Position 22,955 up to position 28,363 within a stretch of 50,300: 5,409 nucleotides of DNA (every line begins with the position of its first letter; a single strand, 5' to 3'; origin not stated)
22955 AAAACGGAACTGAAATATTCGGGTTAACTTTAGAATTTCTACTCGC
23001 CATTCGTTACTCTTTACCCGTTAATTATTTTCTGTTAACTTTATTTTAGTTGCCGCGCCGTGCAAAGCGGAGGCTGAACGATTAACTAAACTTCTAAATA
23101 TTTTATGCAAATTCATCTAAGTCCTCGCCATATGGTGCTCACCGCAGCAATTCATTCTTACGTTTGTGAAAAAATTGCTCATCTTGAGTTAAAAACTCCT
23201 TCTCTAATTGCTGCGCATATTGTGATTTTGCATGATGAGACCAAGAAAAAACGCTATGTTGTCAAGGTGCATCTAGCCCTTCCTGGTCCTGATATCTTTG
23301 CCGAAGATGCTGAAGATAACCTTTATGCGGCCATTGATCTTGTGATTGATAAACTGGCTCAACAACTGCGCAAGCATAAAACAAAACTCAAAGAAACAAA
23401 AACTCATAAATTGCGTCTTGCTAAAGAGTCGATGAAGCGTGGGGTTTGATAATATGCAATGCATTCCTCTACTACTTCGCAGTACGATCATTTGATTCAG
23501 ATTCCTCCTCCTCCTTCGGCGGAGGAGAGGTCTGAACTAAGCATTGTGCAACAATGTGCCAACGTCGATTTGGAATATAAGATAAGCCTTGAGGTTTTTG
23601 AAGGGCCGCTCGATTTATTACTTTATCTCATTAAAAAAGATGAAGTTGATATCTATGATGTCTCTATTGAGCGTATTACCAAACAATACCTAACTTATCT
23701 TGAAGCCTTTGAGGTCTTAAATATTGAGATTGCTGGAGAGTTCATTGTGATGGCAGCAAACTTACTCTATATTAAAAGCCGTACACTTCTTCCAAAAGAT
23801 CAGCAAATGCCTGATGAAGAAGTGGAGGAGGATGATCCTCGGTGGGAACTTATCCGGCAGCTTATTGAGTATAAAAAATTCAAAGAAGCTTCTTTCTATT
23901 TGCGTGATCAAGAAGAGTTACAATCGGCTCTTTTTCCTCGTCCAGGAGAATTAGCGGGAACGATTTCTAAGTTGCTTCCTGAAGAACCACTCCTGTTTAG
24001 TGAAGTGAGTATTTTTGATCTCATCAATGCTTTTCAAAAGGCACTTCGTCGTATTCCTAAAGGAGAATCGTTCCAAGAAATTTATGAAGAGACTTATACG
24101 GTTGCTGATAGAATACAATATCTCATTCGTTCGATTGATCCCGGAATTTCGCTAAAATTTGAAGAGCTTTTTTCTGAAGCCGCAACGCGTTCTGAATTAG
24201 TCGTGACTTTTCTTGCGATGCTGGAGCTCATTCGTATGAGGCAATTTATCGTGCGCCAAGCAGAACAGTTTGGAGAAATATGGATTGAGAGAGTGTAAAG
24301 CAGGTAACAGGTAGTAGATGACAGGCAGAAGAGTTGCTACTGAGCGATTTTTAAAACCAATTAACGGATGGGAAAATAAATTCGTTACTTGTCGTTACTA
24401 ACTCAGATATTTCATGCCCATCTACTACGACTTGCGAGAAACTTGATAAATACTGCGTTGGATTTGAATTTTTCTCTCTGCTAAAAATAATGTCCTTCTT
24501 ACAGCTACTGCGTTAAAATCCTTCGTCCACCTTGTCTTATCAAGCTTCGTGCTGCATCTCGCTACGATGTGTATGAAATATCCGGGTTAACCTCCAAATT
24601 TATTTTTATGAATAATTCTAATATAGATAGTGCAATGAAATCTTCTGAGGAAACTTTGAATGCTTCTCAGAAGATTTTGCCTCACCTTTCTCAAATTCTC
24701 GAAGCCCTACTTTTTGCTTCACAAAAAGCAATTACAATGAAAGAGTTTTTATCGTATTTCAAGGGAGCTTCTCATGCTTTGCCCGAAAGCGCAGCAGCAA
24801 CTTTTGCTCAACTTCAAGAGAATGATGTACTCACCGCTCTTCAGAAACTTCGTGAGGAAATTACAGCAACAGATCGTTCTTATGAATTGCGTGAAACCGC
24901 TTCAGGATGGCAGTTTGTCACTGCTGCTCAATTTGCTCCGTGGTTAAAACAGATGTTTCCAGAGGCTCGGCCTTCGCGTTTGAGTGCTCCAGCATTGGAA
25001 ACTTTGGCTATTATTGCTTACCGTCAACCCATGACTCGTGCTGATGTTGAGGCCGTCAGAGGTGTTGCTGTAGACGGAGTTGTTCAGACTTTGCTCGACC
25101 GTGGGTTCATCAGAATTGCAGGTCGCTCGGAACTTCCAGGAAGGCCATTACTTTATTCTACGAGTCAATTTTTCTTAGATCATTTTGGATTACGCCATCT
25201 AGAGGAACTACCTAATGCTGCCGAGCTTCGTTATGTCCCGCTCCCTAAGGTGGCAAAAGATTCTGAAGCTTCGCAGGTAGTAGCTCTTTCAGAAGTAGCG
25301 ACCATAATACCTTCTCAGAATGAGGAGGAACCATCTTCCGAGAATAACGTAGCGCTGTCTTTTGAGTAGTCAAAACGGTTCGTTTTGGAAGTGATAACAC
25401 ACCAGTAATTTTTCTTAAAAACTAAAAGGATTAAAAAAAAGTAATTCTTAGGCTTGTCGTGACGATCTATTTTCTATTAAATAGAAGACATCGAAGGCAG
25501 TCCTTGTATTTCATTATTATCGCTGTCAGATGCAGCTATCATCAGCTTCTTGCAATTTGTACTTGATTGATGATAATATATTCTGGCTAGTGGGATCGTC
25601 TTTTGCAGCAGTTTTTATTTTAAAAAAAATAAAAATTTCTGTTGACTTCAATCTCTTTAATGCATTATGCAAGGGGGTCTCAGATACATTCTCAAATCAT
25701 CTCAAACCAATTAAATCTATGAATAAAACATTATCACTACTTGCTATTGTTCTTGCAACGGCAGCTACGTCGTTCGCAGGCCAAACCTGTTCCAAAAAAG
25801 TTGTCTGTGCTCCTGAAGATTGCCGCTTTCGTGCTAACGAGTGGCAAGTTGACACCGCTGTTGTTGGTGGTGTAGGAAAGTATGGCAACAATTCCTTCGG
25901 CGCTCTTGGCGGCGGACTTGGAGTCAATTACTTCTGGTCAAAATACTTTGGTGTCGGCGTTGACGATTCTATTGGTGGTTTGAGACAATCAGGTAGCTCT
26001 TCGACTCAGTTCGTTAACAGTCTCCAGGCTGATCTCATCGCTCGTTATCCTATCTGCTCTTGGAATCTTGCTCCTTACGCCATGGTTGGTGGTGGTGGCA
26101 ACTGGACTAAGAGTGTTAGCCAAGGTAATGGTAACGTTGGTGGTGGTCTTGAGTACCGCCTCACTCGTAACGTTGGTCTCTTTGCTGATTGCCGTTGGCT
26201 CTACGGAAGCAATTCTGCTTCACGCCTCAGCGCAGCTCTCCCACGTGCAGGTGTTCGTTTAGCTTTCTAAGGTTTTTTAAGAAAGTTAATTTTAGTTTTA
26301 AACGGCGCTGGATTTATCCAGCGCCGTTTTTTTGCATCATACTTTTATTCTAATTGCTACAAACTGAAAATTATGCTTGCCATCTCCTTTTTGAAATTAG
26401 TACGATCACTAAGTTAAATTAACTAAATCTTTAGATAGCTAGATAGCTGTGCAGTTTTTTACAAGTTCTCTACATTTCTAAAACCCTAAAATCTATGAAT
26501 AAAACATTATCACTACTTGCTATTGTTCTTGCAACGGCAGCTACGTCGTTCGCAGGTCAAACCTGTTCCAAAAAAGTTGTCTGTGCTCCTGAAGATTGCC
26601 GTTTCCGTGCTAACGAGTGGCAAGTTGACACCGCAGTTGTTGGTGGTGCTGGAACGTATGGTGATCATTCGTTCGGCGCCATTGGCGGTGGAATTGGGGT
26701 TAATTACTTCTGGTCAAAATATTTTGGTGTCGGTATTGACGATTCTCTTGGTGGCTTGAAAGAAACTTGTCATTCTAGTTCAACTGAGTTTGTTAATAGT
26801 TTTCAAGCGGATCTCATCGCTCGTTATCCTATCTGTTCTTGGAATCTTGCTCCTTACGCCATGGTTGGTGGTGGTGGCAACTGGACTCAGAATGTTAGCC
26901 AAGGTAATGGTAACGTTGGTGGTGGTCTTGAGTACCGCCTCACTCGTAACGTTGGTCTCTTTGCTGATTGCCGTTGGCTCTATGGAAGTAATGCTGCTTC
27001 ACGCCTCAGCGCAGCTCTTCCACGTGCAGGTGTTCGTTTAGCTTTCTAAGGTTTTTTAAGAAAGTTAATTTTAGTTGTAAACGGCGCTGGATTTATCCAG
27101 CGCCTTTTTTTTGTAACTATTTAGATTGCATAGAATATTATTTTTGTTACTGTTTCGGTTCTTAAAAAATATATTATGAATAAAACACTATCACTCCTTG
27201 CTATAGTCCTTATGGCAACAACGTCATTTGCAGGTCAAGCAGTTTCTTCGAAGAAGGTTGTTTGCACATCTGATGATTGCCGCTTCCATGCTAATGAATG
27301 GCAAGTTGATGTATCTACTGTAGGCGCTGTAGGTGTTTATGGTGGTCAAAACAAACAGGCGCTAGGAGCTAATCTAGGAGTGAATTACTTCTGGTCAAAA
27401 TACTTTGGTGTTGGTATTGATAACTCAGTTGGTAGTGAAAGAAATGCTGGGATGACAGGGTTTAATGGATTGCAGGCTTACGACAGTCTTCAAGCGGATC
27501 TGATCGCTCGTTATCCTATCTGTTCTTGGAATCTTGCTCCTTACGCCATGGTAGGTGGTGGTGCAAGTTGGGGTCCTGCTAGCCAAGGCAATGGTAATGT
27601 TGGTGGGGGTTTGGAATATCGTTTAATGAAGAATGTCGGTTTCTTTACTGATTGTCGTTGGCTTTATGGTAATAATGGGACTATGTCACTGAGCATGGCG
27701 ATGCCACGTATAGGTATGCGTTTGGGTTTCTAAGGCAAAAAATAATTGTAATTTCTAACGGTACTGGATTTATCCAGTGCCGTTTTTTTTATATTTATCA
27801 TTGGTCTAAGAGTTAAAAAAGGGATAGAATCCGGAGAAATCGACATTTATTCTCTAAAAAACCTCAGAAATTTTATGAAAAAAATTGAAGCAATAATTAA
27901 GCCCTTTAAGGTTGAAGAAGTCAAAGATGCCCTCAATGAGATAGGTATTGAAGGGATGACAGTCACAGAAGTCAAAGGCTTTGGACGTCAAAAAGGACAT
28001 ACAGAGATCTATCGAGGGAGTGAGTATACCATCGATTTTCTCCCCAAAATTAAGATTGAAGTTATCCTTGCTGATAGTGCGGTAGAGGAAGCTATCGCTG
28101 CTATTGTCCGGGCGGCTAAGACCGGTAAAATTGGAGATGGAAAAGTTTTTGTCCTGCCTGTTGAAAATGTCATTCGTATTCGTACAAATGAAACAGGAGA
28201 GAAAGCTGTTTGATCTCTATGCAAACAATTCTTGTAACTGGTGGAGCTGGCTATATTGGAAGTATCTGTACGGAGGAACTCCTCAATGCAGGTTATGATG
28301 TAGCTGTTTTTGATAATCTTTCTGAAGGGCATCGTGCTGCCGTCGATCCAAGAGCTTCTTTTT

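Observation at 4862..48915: Repeat families sit flush against start codons in a fixed sense orientation, giving unrelated genes shared repeat-derived 5' leaders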

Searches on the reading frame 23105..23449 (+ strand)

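Call 12: search_protein_families(library=pfam, proteins=[window:23105-23449:+])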
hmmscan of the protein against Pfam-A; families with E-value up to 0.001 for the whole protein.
window:23105-23449:+ (114 aa): 1 family
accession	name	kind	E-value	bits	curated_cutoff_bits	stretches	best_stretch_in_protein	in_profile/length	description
PF02482.25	Ribosomal_S30AE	-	3.9e-21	76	23.7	1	3-96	1-88/88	Sigma 54 modulation protein / S30EA ribosomal protein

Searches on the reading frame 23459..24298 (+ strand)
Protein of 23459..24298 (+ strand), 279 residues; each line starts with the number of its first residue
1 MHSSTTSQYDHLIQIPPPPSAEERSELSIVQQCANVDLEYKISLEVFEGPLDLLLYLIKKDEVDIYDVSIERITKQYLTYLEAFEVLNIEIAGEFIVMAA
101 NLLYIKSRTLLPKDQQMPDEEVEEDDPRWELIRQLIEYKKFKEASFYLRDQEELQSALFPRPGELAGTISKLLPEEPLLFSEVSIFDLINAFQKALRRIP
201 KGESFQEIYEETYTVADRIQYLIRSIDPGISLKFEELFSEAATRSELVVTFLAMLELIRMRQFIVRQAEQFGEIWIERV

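Call 12: search_protein_families(library=pfam, proteins=[window:23459-24298:+])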
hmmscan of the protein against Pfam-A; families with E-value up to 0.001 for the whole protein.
window:23459-24298:+ (279 aa): 1 family
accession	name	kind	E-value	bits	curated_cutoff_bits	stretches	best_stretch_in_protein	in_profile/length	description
PF02616.19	SMC_ScpA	-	9.9e-40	137.4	24.6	1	57-277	1-230/232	Segregation and condensation protein ScpA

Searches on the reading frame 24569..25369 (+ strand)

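Call 12: search_protein_families(library=pfam, proteins=[window:24569-25369:+])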
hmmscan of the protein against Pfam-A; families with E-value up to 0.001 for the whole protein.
window:24569-25369:+ (266 aa): 1 family
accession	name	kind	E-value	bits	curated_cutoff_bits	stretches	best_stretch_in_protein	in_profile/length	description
PF04079.22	SMC_ScpB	-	4.9e-50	169.7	27.4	1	43-216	2-159/160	Segregation and condensation complex subunit ScpB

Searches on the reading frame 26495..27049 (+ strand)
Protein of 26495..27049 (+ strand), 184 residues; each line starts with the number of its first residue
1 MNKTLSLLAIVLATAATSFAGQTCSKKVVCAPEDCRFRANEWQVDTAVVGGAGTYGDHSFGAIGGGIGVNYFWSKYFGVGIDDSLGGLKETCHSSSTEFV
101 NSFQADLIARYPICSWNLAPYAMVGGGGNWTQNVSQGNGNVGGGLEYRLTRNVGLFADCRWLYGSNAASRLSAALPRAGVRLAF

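Call 12: search_protein_families(library=pfam, proteins=[window:26495-27049:+])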
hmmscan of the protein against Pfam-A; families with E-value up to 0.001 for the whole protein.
window:26495-27049:+ (184 aa): 1 family
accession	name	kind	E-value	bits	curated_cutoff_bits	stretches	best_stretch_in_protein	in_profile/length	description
PF13505.12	OMP_b-brl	-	9.8e-05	23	28.7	1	50-158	29-149/175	Outer membrane protein beta-barrel domain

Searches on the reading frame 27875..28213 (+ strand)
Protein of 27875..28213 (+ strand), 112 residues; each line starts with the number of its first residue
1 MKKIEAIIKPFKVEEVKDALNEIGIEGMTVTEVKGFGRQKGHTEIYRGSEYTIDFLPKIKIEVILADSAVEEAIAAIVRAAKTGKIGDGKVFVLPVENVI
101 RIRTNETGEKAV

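Call 13: search_protein_families(library=pfam, proteins=[window:27875-28213:+])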
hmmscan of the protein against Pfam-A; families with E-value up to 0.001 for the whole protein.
window:27875-28213:+ (112 aa): 1 family
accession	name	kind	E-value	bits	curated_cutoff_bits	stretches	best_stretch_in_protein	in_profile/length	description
PF00543.27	P-II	-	1.2e-33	115.9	25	1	1-106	1-102/102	Nitrogen regulatory protein P-II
